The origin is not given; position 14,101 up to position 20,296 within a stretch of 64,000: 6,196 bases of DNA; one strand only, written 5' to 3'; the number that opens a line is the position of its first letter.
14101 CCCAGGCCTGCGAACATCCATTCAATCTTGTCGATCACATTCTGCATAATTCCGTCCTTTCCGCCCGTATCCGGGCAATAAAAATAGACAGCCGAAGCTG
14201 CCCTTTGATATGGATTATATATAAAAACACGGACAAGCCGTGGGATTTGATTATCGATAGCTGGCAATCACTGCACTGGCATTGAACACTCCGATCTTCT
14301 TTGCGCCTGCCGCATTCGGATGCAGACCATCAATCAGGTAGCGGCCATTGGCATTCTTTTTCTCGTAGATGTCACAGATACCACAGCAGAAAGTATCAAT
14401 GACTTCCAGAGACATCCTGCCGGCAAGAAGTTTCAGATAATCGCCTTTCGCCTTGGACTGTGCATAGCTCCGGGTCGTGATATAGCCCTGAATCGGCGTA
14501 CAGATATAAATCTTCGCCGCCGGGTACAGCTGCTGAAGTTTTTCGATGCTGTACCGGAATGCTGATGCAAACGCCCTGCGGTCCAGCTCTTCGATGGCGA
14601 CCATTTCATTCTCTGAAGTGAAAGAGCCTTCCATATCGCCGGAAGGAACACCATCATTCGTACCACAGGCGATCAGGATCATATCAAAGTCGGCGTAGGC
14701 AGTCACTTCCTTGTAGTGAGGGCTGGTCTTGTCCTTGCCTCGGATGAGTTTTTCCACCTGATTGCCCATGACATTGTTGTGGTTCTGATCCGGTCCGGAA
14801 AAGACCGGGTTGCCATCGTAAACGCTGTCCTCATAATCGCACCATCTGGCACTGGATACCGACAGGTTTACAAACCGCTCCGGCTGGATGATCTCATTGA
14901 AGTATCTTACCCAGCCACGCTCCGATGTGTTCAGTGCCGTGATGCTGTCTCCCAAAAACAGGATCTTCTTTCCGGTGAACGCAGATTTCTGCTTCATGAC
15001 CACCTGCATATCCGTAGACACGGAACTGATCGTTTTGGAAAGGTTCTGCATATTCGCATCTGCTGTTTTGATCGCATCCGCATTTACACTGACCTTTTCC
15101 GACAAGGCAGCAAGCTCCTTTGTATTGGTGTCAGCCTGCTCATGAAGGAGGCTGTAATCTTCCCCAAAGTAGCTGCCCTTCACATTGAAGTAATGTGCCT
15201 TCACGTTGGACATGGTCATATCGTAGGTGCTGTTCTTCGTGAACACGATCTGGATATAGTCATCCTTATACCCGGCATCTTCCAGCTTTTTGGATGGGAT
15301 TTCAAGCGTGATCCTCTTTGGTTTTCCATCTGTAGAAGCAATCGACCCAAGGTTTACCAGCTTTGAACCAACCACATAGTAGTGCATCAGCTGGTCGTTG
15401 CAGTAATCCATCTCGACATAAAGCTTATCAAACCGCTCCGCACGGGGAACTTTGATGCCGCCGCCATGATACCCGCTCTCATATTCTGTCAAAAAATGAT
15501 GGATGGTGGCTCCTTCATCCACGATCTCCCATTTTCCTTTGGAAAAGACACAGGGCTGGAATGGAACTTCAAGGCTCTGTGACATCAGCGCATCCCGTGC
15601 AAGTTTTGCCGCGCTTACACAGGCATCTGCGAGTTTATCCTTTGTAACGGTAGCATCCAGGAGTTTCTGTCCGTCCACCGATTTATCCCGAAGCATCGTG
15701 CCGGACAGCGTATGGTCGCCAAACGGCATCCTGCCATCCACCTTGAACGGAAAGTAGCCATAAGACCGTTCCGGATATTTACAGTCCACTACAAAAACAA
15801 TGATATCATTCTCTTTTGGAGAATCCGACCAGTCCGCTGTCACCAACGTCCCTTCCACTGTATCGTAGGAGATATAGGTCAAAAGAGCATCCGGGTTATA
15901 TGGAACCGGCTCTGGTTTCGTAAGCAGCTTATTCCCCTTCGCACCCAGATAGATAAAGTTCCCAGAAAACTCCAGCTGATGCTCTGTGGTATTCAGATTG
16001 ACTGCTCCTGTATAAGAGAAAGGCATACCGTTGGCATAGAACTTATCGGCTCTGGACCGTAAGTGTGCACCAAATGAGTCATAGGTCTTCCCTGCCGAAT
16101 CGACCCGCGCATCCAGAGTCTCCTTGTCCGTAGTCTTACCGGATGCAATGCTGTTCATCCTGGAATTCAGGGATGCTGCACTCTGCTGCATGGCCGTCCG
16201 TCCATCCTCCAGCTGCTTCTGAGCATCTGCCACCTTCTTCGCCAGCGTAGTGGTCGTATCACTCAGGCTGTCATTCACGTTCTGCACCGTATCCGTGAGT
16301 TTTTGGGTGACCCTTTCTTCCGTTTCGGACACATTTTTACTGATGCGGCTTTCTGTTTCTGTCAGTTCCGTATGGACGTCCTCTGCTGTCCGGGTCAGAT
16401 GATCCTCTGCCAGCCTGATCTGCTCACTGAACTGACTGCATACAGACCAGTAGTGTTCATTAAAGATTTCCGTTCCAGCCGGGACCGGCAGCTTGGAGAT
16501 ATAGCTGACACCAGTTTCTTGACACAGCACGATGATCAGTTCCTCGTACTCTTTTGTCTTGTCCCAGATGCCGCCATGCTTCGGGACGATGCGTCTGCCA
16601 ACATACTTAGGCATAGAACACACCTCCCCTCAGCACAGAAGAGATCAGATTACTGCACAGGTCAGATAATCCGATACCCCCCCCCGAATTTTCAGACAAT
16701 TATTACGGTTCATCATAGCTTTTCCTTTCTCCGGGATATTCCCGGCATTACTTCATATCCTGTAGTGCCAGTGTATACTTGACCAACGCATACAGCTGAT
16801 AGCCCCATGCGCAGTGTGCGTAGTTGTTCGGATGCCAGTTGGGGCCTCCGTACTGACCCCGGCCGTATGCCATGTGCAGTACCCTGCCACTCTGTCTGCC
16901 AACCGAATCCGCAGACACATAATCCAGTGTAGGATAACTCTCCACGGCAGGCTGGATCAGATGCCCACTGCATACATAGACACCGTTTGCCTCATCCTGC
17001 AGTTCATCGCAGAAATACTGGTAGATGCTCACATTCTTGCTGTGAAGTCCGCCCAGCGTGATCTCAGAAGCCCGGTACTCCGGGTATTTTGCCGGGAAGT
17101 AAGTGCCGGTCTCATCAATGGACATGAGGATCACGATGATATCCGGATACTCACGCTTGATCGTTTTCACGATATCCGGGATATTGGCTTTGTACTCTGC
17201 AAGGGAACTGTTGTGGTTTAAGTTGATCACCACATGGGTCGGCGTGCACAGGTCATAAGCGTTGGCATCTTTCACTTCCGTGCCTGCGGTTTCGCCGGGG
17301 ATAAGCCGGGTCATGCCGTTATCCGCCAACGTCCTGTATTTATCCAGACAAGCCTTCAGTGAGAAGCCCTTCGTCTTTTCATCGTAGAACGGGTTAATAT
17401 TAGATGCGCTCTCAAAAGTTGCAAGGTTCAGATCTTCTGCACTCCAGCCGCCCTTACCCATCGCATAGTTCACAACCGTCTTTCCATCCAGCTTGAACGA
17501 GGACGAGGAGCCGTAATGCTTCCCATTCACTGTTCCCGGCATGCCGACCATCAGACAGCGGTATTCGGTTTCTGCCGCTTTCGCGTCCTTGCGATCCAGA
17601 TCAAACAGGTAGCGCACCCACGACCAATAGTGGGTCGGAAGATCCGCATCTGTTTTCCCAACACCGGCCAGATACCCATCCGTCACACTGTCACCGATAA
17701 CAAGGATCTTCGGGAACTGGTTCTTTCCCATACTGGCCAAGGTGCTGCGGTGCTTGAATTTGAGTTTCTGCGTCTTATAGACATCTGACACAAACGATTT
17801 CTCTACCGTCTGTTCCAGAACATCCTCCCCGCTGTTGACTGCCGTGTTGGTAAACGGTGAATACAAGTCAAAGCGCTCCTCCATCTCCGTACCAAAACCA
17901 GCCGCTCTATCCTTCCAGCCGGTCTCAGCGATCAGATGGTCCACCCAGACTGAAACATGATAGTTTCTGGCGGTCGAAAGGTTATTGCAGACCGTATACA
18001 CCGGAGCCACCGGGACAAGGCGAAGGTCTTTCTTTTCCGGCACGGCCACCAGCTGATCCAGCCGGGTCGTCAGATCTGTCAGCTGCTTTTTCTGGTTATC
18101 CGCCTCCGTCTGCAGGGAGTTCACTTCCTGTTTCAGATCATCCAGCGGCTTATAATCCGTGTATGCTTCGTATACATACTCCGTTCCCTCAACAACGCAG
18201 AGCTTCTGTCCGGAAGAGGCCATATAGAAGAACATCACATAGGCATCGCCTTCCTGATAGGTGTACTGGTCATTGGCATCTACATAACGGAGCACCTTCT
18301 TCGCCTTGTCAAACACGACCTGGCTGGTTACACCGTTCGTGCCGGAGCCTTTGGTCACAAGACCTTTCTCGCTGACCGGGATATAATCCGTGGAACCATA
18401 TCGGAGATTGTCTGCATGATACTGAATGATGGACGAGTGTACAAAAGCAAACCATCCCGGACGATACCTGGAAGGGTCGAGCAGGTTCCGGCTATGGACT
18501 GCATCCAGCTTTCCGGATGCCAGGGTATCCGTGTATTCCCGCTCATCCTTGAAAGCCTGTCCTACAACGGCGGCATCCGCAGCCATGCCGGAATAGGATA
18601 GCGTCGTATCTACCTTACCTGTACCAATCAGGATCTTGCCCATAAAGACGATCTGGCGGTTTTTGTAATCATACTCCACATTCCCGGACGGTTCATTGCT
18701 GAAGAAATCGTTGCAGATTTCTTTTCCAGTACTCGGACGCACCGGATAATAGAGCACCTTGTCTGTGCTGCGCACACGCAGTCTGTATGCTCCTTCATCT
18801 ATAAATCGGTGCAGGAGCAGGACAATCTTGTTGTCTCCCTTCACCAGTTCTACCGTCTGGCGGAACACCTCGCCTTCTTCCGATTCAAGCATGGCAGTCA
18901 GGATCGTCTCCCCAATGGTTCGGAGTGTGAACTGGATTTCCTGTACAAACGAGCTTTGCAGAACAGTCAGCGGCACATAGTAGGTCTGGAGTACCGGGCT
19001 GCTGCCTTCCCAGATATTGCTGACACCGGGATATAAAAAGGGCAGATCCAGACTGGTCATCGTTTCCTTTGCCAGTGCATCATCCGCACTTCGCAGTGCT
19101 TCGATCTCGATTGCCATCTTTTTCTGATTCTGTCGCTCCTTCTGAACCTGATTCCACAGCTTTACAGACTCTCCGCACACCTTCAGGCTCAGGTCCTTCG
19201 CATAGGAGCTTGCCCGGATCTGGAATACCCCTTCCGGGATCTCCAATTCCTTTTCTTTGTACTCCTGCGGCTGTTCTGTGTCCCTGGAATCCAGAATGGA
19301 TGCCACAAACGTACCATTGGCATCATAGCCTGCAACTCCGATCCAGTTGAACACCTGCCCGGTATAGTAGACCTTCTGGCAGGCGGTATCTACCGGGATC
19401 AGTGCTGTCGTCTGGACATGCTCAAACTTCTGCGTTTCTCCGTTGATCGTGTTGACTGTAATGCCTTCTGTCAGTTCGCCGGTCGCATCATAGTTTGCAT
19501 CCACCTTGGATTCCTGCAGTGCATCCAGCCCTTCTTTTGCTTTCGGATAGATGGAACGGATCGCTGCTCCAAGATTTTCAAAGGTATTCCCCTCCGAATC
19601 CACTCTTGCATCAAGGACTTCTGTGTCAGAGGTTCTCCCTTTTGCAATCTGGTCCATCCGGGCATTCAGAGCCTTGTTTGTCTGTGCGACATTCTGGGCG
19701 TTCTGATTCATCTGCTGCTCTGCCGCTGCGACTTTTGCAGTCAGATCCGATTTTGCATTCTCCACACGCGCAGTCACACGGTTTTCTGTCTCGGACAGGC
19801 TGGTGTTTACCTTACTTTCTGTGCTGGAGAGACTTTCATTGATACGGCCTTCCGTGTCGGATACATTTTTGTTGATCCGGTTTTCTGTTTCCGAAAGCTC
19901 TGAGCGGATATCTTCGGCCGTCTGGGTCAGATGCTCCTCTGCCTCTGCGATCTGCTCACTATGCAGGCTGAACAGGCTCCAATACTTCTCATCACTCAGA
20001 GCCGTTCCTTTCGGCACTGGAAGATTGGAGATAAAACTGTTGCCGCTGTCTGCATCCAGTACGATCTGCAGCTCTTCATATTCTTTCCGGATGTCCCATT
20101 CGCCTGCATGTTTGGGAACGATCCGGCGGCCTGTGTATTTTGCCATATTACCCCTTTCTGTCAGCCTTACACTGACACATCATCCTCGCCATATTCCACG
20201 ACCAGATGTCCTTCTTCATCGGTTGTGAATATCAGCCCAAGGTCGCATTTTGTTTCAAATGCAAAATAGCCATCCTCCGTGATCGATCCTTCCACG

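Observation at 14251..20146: Two tandem paralogous tail fibres, each ending in an SGNH/GDSL esterase domain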

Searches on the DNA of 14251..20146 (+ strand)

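Call 6: search_dna_similar(query=window:14251-20146:+, collection=phages, mode=near)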
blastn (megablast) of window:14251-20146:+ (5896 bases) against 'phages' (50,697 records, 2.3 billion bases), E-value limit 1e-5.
No match.
